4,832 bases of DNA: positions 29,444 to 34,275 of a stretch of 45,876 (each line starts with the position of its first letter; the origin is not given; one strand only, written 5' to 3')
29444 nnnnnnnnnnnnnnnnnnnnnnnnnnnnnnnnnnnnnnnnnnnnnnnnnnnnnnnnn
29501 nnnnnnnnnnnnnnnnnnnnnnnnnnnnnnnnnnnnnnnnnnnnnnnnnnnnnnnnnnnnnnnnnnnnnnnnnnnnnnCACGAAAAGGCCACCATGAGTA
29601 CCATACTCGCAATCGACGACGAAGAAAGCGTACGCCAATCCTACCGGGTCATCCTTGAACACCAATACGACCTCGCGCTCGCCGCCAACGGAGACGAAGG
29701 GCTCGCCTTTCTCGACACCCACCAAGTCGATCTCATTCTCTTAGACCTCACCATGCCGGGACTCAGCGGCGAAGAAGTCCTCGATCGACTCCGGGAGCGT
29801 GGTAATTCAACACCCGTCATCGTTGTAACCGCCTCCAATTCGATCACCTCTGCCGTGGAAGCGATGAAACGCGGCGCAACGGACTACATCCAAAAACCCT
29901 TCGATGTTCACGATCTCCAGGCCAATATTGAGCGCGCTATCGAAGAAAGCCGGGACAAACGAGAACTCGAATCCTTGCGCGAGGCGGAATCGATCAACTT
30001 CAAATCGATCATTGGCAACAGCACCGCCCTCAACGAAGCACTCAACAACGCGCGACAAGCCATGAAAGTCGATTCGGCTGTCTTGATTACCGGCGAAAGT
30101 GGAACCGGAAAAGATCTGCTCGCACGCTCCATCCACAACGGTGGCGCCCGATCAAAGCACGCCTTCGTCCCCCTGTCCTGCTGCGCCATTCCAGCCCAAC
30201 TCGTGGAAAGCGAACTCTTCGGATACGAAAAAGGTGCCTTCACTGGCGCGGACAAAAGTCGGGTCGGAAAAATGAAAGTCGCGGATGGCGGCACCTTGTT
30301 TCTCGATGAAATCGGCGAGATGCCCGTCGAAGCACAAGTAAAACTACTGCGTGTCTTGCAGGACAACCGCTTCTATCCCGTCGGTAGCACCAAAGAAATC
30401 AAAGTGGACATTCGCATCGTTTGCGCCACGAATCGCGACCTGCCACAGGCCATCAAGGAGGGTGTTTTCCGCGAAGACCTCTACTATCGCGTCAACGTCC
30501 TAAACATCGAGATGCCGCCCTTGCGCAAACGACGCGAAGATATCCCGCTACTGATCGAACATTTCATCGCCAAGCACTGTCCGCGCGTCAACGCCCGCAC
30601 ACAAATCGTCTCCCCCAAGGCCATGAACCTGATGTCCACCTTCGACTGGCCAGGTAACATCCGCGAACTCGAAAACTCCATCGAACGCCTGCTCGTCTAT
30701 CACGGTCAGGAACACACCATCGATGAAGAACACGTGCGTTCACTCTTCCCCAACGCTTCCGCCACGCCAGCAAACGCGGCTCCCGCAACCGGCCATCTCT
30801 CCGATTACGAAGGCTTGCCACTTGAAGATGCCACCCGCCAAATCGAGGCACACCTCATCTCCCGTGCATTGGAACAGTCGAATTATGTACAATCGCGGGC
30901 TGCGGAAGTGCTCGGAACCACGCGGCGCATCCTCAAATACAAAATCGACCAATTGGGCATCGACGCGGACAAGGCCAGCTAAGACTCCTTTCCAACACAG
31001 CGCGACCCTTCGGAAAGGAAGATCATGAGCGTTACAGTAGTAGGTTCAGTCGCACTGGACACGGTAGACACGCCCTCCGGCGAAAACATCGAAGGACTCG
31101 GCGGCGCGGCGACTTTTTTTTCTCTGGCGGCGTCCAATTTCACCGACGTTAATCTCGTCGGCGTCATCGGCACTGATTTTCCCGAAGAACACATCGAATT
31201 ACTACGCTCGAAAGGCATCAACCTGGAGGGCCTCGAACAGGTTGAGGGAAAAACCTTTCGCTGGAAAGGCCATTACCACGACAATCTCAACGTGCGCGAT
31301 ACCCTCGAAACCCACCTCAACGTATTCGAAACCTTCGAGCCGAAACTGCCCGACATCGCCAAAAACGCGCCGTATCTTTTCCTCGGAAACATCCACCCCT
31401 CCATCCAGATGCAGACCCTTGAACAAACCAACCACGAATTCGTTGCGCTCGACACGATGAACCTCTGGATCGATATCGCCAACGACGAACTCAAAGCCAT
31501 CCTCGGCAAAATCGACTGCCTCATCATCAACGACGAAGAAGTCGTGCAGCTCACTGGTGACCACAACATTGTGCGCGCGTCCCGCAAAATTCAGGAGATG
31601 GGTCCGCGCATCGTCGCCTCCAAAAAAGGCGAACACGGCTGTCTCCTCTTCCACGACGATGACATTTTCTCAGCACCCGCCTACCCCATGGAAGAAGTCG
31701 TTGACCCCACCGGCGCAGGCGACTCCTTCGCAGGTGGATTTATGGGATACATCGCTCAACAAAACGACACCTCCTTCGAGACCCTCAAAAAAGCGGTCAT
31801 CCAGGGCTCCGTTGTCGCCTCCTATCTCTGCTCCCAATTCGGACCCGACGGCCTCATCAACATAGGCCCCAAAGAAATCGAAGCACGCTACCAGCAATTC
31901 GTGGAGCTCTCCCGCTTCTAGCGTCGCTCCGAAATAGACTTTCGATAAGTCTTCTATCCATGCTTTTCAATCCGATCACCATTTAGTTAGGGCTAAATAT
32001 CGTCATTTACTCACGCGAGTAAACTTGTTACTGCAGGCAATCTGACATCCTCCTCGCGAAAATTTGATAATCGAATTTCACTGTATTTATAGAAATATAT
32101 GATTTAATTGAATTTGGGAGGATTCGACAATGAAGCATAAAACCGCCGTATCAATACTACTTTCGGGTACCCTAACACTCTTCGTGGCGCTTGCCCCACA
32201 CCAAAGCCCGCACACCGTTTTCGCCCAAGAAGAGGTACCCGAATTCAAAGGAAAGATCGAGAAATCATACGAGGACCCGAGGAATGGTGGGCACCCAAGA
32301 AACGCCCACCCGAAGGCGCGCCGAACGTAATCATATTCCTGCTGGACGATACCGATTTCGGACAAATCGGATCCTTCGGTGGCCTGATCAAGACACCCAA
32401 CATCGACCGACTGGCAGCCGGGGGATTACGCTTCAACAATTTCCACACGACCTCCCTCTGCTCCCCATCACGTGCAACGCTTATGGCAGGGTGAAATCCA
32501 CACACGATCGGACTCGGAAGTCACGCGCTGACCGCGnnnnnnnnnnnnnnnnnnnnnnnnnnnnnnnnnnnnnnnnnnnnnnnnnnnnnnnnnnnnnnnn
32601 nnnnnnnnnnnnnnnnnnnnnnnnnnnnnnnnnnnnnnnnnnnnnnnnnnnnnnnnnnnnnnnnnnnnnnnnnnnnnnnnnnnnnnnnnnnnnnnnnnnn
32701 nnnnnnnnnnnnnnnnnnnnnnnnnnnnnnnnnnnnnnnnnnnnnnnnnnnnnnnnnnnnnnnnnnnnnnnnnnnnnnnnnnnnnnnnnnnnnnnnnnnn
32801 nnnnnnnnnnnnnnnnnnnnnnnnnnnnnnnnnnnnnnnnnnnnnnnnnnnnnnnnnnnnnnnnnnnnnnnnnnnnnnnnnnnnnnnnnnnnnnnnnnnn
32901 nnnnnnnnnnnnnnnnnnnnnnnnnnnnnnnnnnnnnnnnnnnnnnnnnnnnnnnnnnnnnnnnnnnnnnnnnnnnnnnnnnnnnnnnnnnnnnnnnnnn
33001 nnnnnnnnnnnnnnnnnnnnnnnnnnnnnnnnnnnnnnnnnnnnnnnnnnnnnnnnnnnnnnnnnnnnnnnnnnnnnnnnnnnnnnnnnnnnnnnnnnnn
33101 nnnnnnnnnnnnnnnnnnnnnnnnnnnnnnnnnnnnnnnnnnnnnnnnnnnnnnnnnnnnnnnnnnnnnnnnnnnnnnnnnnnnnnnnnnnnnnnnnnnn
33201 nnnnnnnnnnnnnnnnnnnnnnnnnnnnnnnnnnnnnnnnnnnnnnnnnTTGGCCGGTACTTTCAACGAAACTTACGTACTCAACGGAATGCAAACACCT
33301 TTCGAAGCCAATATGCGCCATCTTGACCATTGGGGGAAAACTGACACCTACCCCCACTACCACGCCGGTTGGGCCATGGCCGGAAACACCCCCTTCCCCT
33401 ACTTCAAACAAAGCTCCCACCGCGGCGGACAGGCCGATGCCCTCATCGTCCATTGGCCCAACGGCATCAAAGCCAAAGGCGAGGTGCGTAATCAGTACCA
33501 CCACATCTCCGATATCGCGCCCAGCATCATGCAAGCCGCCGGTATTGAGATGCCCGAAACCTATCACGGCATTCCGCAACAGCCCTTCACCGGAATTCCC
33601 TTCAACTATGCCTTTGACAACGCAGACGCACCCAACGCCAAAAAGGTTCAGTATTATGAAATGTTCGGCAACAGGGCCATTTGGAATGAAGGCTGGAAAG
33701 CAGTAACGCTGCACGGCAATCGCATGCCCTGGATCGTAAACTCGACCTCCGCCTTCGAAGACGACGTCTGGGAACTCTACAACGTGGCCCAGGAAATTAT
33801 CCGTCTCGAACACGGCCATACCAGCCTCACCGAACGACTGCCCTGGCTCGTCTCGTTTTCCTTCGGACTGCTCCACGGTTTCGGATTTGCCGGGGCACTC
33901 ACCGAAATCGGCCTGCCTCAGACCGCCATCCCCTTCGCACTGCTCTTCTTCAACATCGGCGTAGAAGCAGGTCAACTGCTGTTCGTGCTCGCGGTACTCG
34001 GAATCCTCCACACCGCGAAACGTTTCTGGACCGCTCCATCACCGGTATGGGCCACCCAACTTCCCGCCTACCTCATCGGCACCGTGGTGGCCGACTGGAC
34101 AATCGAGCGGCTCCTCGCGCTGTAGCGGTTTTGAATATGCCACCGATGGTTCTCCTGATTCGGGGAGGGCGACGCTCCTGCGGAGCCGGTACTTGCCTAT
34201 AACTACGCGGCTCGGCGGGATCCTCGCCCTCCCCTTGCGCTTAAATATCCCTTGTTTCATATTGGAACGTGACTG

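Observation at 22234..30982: Operon coupling a degenerate B12-radical-SAM-like protein and an atypical ketosynthase to a three-protein phosphorelay ending in a sigma-54 activator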

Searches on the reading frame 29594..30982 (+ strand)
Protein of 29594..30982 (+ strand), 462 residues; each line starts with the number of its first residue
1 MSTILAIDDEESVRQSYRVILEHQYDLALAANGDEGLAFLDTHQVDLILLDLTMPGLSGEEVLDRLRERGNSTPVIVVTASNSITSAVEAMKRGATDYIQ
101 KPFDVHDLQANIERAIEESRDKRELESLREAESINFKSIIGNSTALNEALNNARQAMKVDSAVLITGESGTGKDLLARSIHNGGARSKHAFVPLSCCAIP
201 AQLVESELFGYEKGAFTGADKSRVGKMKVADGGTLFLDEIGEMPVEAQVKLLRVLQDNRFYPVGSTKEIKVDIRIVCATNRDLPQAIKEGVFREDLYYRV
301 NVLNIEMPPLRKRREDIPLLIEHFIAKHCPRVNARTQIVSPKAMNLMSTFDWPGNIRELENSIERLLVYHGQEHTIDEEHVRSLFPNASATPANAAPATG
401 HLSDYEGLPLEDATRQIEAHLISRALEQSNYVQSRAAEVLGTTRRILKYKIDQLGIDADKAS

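Call 5: search_protein_families(library=pfam, proteins=[window:29594-30982:+], max_evalue=0.01)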
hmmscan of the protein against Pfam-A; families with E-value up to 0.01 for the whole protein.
window:29594-30982:+ (462 aa): 12 families
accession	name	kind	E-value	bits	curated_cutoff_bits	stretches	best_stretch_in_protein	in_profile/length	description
PF00158.32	Sigma54_activat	-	5.6e-70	234.8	20.2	1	139-306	1-168/168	Sigma-54 interaction domain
PF00072.30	Response_reg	-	2.7e-29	102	30.2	1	4-112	1-110/111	Response regulator receiver domain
PF25601.1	AAA_lid_14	-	7e-23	80.7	27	1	311-392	1-81/87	AAA+ ATPase lid domain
PF14532.12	Sigma54_activ_2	-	1.2e-19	71.3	25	1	140-310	1-138/138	Sigma-54 interaction domain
PF02954.25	HTH_8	-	1.4e-09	38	22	1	415-453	3-41/42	Bacterial regulatory protein, Fis family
PF07728.20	AAA_5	-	3e-07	31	22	1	163-281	2-123/139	AAA domain (dynein-related subfamily)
PF00004.35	AAA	-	0.00046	21.1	21.2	1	163-293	1-120/131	ATPase family associated with various cellular activities (AAA)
PF01078.27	Mg_chelatase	-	0.0013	18.6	20.3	0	218-257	93-132/207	Magnesium chelatase, subunit ChlI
PF20720.3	nSTAND3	-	0.0021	18.2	27.2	1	147-185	4-42/155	Novel STAND NTPase 3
PF13191.12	AAA_16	-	0.0034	18.4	32.6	0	145-193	11-57/167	AAA ATPase domain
PF05673.19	DUF815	-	0.0048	16.5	23.8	1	120-186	11-79/249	Protein of unknown function (DUF815)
PF24336.1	DUF7504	-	0.0093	16.9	27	0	60-125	42-111/179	Family of unknown function (DUF7504)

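Call 6: search_protein_families(library=ncbifam, proteins=[window:29594-30982:+], max_evalue=0.01)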
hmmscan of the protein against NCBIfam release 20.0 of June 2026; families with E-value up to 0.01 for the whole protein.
window:29594-30982:+ (462 aa): 123 families (the best 25 are shown)
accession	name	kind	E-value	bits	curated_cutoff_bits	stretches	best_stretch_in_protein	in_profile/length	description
NF008469.0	PRK11361.1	equivalog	1.5e-126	422.8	714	1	2-458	5-459/461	acetoacetate metabolism transcriptional regulator AtoC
TIGR01818.1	ntrC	equivalog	5.1e-125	417.9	558.6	1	4-453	1-462/463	nitrogen regulation protein NR(I)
NF051870.1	NAssimRespRegNtrX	equivalog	4.1e-109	365.5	600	1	1-456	1-452/452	nitrogen assimilation response regulator NtrX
NF041552.1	TF_PrdR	equivalog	3.3e-108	362.5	795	1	116-453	244-575/577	sigma-54 dependent transcriptional regulator PrdR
TIGR01817.1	nifA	equivalog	4e-107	359.2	528.85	1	111-459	170-532/534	nif-specific transcriptional activator NifA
TIGR02915.1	PEP_resp_reg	equivalog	6.8e-107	358.1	502.6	1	4-456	1-444/445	PEP-CTERM-box response regulator transcription factor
NF007689.0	PRK10365.1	equivalog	5.5e-106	355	760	1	4-451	8-439/441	sigma-54-dependent response regulator transcription factor ZraR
NF008176.1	PRK10923.1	equivalog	9e-102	341.1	620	1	4-457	6-469/469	nitrogen regulation protein NR(I)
NF041946.1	LuxO_transreg_Vib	equivalog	3.3e-101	339.4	800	1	7-379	2-374/463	quorum-sensing sigma-54 dependent transcriptional regulator LuxO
NF038308.1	RNA_repair_RtcR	equivalog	2.4e-98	330.3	650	1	78-448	117-505/530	RNA repair transcriptional activator RtcR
NF011695.0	PRK15115.1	equivalog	5.6e-98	328.6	763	1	3-368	8-366/445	two-component system response regulator GlrR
NF049963.1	RespRegFlgRCampy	domain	6e-94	315.3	750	1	5-369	4-366/429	fla regulon two-component system response regulator FlgR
NF003451.0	PRK05022.1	equivalog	3e-93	313.3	476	1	112-456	165-510/512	nitric oxide reductase transcriptional regulator NorR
NF050807.1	TransRegFlbDCaul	equivalog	6.1e-92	308.8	750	1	13-453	13-437/454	sigma-54-dependent transcriptional regulator FlbD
NF041906.1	V4R_TF_MobR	exception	5.3e-86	289.3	999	1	122-452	218-542/544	phenol degradation transcriptional regulator MobR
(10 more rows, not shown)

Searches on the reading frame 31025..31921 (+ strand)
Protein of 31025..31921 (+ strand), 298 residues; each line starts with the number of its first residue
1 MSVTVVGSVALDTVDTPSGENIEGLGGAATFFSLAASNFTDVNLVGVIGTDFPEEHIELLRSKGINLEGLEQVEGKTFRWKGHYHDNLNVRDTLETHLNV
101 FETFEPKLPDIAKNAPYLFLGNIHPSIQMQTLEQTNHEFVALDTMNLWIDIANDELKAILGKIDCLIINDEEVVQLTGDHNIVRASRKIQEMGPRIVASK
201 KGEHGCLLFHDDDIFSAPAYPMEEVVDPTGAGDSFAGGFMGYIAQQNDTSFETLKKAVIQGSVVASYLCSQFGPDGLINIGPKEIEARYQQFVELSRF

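Call 5: search_protein_families(library=pfam, proteins=[window:31025-31921:+], max_evalue=0.01)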
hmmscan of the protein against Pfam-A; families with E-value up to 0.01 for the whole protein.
window:31025-31921:+ (298 aa): 1 family
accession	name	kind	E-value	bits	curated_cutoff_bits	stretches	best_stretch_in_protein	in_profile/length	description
PF00294.29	PfkB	-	8.7e-29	101.2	25.8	1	25-274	35-295/302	pfkB family carbohydrate kinase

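Call 6: search_protein_families(library=ncbifam, proteins=[window:31025-31921:+], max_evalue=0.01)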
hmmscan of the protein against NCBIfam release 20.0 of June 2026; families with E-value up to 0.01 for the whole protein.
window:31025-31921:+ (298 aa): 19 families
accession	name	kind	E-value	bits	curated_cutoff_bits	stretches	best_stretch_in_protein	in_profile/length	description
TIGR02152.1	D_ribokin_bact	equivalog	5.3e-16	58.8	299.65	1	157-273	170-285/298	ribokinase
TIGR04382.1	myo_inos_iolC_N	equivalog_domain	1.4e-15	57.4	300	1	153-274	179-300/309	5-dehydro-2-deoxygluconokinase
NF040938.1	KDG_KDGal_kin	equivalog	6.3e-15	55.1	400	1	145-263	164-282/305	bifunctional 2-dehydro-3-deoxygluconokinase/2-dehydro-3-deoxygalactonokinase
NF041164.1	NucKinThplmales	equivalog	2.1e-14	53.4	450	1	25-269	37-272/295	nucleoside kinase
TIGR03168.1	1-PFK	subfamily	6.1e-14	51.6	216.4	1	115-266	129-283/305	hexose kinase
NF053626.1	RibKinHalex1628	equivalog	5.3e-13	49.1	330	1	24-266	36-274/293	ATP-dependent ribose-1-phosphate kinase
TIGR03828.1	pfkB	equivalog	6.3e-13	48.4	292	1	112-266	126-283/305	1-phosphofructokinase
NF049991.1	TagKinase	equivalog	4.1e-12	45.5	420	1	153-244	185-276/321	tagatose kinase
NF052444.1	DhDoxglucKinKdgK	equivalog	2.4e-10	40.3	400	1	154-246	180-272/303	2-dehydro-3-deoxygluconokinase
NF041332.1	KDG_KDGal_kin_Halo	equivalog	3.7e-10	39.8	440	1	146-249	172-277/320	bifunctional 2-dehydro-3-deoxygluconokinase/2-dehydro-3-deoxygalactonokinase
NF041320.1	pfkB_Halo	equivalog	4.5e-09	36.1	400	1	145-266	154-278/302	1-phosphofructokinase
NF007321.0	PRK09813.1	equivalog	7.1e-09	35.5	247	1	179-271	171-257/261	fructoselysine 6-kinase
NF006957.1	PRK09434.1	equivalog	8.9e-09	35.3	450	1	154-260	171-277/302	fructokinase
NF041134.1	R1P_kin_Thcocales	equivalog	2.5e-08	33.7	500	1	22-243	33-242/291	ADP-dependent ribose-1-phosphate kinase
NF047869.1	myo_kin_aldol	exception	5.2e-08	31.7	600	1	154-270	197-318/586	bifunctional 5-dehydro-2-deoxygluconokinase/5-dehydro-2-deoxyphosphogluconate aldolase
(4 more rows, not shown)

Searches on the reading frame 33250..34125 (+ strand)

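Call 22: search_protein_families(library=pfam, proteins=[window:33250-34125:+], max_evalue=0.001)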
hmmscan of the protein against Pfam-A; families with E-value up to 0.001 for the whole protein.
window:33250-34125:+ (291 aa): 3 families
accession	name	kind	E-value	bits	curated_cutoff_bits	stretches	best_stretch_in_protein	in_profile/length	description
PF13795.12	HupE_UreJ_2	-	3e-18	66.4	24.5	1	184-256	80-152/156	HupE / UreJ protein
PF16347.10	SGSH_C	-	2.8e-05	24.7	29.3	1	64-114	19-68/154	N-sulphoglucosamine sulphohydrolase, C-terminal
PF00884.28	Sulfatase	-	0.00064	19.6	25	1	39-99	247-301/301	Sulfatase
